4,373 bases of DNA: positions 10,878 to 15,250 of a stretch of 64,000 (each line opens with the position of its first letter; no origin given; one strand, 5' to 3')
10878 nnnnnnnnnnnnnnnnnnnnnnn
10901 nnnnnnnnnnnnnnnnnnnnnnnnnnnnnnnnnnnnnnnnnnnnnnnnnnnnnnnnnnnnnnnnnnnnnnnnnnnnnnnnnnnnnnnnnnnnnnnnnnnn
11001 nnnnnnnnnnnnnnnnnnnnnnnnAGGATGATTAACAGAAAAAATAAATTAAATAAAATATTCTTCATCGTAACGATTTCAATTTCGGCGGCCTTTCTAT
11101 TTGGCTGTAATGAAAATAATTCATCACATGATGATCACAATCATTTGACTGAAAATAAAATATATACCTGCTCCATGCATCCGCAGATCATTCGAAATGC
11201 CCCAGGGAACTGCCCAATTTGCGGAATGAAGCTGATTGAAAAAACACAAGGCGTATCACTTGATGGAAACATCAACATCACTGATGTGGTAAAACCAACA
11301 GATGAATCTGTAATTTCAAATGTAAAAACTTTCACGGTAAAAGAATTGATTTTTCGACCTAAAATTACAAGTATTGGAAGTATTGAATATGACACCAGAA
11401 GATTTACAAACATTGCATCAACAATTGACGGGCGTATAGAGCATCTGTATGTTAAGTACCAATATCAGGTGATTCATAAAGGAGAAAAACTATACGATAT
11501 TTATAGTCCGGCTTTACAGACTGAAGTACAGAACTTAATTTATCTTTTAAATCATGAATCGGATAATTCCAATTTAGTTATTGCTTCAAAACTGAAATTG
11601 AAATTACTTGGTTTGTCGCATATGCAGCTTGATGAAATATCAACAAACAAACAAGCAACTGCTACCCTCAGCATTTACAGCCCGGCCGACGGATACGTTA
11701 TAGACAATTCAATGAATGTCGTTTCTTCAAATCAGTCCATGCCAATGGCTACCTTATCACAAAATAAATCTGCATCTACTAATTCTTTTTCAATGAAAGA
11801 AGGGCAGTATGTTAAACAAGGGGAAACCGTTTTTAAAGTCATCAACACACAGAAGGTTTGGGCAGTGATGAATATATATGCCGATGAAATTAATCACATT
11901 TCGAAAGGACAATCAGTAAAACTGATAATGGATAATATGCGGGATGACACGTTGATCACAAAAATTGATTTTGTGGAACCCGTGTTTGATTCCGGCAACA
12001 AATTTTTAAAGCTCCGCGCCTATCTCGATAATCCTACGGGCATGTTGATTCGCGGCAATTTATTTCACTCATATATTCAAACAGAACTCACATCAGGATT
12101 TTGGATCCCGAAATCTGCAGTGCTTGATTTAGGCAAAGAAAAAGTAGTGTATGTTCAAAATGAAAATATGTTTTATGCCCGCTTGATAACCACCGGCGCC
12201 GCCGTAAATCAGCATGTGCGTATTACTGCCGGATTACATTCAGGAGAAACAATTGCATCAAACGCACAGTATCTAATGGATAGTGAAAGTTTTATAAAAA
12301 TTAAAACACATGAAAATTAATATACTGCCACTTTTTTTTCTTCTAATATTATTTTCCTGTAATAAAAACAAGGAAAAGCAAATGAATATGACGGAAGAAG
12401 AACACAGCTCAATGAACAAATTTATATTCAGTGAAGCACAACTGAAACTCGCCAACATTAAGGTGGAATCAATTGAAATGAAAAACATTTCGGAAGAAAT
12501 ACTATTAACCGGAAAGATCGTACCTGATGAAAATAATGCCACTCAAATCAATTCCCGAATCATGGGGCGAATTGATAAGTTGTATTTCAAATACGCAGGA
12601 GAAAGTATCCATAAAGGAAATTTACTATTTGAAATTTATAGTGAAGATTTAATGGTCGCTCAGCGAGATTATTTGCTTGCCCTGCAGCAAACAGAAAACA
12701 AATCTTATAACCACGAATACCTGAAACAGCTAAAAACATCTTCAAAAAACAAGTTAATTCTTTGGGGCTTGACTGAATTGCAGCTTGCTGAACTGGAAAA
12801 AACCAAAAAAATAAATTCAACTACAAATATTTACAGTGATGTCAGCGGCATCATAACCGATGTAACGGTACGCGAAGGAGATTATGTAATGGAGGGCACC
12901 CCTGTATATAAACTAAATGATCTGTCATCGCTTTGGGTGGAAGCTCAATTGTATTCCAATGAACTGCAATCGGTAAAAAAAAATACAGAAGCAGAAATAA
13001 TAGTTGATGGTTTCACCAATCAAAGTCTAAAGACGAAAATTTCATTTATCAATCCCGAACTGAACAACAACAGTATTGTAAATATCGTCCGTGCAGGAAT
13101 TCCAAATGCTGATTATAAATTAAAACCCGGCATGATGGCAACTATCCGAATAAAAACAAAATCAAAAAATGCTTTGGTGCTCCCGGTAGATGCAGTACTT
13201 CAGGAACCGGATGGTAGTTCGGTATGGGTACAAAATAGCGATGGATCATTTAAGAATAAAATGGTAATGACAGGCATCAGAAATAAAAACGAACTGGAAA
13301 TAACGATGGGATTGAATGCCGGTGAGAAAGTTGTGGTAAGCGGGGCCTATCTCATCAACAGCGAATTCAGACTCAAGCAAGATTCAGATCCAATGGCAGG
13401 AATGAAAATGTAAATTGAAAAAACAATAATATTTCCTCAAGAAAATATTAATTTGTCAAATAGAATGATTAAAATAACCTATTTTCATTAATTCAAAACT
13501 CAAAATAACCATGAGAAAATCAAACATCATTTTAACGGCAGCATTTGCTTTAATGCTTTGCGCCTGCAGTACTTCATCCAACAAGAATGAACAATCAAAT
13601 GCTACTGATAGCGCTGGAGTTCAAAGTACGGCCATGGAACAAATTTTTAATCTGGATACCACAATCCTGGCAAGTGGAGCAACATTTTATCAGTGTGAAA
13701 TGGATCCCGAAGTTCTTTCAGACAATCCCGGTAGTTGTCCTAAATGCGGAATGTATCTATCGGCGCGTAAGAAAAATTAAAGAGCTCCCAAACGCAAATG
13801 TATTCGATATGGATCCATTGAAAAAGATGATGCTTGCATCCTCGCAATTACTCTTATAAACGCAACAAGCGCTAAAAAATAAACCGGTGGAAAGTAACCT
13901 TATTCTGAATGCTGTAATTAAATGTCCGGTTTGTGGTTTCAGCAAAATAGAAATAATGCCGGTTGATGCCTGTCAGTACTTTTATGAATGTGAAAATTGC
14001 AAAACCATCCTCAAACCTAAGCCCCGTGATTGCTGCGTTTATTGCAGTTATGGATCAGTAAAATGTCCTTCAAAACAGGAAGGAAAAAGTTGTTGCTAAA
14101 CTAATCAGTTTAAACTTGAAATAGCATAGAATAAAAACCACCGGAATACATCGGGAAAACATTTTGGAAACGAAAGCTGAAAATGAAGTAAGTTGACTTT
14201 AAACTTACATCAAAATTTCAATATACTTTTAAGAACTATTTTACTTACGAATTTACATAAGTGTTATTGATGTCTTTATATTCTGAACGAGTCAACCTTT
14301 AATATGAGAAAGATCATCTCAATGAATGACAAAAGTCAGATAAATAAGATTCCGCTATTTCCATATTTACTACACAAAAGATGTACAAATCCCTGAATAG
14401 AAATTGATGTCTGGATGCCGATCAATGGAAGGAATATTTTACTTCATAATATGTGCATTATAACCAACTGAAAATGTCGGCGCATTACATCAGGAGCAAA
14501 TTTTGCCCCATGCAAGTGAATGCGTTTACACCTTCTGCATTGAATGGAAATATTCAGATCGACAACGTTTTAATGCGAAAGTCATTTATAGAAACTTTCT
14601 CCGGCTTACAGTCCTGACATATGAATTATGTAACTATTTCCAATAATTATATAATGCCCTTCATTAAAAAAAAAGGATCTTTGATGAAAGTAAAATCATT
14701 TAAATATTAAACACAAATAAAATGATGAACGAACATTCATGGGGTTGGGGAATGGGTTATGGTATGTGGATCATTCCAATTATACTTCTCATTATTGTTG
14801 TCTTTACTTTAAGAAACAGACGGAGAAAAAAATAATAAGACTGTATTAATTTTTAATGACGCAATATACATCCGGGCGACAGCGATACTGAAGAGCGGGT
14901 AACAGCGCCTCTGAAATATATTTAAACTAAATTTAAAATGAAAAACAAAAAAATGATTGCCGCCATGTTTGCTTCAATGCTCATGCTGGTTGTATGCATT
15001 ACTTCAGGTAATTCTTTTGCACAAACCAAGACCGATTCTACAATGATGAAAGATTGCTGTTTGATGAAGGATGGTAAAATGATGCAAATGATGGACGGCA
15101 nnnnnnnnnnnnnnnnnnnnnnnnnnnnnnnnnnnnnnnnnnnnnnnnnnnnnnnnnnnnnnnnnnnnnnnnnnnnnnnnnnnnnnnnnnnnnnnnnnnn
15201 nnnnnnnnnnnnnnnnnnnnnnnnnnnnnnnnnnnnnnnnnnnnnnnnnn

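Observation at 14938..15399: Met/Cys-rich MKDG(K)MM-repeat protein fused to the CxxC metal-binding module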

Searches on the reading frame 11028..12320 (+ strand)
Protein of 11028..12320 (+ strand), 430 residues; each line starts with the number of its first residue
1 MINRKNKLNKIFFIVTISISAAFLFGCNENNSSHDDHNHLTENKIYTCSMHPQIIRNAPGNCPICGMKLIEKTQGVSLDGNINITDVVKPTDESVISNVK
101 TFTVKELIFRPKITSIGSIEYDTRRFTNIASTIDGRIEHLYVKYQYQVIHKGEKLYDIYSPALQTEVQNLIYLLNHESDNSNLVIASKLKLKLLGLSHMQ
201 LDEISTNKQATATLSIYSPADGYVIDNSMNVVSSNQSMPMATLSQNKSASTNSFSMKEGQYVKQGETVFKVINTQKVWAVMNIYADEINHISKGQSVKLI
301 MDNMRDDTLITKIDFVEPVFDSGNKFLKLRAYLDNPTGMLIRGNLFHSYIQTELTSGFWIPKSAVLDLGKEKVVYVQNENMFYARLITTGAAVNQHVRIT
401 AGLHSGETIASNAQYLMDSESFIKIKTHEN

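Call 4: search_protein_families(library=pfam, proteins=[window:11028-12320:+], max_evalue=0.01)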
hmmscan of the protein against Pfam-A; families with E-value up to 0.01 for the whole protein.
window:11028-12320:+ (430 aa): 5 families
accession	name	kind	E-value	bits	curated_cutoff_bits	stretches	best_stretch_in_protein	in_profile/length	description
PF16576.10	HlyD_D23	-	4.7e-44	150.7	30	2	110-243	3-136/214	Barrel-sandwich domain of CusB or HlyD membrane-fusion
PF19335.5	HMBD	-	4.1e-14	52.7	23.6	1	46-72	2-28/28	Heavy metal binding domain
PF13437.12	HlyD_3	-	5e-12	46.9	22.2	1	256-336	15-96/106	HlyD family secretion protein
PF12700.13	HlyD_2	-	1.6e-08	34.2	25.1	1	216-380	205-363/416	HlyD family secretion protein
PF13533.13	Biotin_lipoyl_2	-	0.00069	19.8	29.8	0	256-266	16-26/32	Biotin-lipoyl like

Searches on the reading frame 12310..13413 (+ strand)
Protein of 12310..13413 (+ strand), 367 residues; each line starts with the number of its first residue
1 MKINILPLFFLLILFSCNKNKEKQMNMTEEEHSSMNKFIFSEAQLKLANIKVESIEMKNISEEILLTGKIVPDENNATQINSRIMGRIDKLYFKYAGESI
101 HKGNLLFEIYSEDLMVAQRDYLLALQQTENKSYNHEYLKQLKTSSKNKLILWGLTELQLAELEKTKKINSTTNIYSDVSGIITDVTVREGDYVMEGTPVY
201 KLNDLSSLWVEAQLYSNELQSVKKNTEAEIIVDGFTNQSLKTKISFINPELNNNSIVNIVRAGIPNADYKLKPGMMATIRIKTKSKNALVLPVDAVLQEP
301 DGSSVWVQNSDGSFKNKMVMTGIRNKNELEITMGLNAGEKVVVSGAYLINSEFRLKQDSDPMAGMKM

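Call 4: search_protein_families(library=pfam, proteins=[window:12310-13413:+], max_evalue=0.01)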
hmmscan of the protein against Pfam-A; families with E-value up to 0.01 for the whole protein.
window:12310-13413:+ (367 aa): 4 families
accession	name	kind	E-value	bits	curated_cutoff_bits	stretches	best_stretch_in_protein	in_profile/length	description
PF16576.10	HlyD_D23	-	3.2e-59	200.2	30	1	60-277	2-214/214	Barrel-sandwich domain of CusB or HlyD membrane-fusion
PF13437.12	HlyD_3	-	7.2e-16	59.3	22.2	1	174-274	2-106/106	HlyD family secretion protein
PF13533.13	Biotin_lipoyl_2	-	2.1e-06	27.8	29.8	1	173-198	2-27/32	Biotin-lipoyl like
PF00364.28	Biotin_lipoyl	-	0.0011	19.2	22.1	0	171-202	42-73/73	Biotin-requiring enzyme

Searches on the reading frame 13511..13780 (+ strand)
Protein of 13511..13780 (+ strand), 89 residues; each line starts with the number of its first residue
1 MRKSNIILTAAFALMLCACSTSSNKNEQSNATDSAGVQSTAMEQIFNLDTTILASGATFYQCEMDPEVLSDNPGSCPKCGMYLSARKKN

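Call 4: search_protein_families(library=pfam, proteins=[window:13511-13780:+], max_evalue=0.01)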
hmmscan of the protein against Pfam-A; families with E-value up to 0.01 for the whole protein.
window:13511-13780:+ (89 aa): 2 families
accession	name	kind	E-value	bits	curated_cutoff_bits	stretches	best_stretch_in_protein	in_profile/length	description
PF19335.5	HMBD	-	1.6e-08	34.8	23.6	1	59-82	1-24/28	Heavy metal binding domain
PF20101.4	DUF6491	-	0.0033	17.9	27.5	1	3-44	2-41/138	Family of unknown function (DUF6491)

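Call 6: search_protein_families(library=ncbifam, proteins=[window:13511-13780:+], max_evalue=0.001)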
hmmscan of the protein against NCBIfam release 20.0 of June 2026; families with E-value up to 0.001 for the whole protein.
window:13511-13780:+ (89 aa): 2 families
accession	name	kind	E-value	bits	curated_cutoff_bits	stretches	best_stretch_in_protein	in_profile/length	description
NF045774.1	cytochro_C551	exception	0.00047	20.1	118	1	1-47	1-47/110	cytochrome c551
NF033193.2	lipo_NDxxF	hypoth_equivalog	0.00059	19.6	60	1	4-49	4-49/199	NDxxF motif lipoprotein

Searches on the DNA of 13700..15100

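Call 66: search_rna_families(source=window, start=13700, end=15100, threshold=evalue, max_evalue=1)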
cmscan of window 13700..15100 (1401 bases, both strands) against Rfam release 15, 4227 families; matches with E-value up to 1: 1.
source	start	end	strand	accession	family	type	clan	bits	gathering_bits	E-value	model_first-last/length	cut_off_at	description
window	15039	15093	+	RF01135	sR24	Gene; snRNA; snoRNA; CD-box;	-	17.4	36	0.62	1-55/55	no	Small nucleolar RNA sR24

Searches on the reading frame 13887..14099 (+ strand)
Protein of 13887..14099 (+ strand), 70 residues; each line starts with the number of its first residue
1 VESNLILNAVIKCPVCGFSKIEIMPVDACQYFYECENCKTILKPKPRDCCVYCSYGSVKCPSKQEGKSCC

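Call 4: search_protein_families(library=pfam, proteins=[window:13887-14099:+], max_evalue=0.01)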
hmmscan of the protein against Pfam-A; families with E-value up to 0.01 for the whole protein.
window:13887-14099:+ (70 aa): 0 families

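Call 6: search_protein_families(library=ncbifam, proteins=[window:13887-14099:+], max_evalue=0.001)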
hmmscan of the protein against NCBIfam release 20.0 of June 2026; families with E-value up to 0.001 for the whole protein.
window:13887-14099:+ (70 aa): 1 family
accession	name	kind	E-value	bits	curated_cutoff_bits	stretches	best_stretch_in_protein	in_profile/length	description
NF041374.1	GDCCVxC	domain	9.1e-28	96.3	40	1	10-65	2-57/58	GDCCVxC domain-containing (seleno)protein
